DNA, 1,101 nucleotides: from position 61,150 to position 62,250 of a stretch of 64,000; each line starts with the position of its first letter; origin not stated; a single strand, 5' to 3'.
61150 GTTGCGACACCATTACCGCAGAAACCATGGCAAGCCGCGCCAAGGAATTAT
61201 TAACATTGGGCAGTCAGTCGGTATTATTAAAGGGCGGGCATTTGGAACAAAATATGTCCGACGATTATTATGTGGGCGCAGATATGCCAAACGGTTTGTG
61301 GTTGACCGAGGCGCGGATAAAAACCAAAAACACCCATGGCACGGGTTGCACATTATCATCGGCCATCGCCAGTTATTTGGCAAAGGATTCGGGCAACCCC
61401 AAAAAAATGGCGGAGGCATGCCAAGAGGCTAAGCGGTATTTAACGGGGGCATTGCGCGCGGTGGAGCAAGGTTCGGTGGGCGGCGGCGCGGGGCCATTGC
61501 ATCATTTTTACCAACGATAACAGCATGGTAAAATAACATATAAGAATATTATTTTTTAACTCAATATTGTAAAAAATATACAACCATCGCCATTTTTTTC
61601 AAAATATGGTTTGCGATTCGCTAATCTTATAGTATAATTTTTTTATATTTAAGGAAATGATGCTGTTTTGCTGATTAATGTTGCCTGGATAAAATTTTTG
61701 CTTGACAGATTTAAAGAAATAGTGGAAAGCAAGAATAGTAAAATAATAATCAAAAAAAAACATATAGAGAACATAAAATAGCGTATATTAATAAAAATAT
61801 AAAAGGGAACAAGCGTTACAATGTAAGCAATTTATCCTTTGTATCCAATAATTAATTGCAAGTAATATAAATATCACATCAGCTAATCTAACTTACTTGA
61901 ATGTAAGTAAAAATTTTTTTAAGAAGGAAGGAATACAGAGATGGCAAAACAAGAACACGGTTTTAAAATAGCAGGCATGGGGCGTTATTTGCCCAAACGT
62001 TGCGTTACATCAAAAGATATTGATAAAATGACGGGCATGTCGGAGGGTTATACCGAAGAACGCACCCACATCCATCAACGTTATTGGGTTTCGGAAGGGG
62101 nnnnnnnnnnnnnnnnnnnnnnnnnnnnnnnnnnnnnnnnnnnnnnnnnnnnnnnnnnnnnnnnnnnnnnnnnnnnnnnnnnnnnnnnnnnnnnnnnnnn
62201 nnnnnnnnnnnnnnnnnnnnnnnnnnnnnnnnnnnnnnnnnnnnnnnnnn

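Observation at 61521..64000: Orphan FabH-like condensing enzyme, small membrane protein and MBL-fold hydrolase behind a 420-bp AT-rich leader with palindromes: a candidate small-molecule signal locus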

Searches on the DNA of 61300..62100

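Call 9: search_rna_families(source=window, start=61300, end=62100, threshold=evalue, max_evalue=1)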
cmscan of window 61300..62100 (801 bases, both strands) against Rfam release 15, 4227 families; matches with E-value up to 1: 1.
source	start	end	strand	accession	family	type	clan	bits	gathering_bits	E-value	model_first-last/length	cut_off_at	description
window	61450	61579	-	RF00457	IRES_mnt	Cis-reg; IRES;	-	16.3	100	0.11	1-203/203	no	Mnt IRES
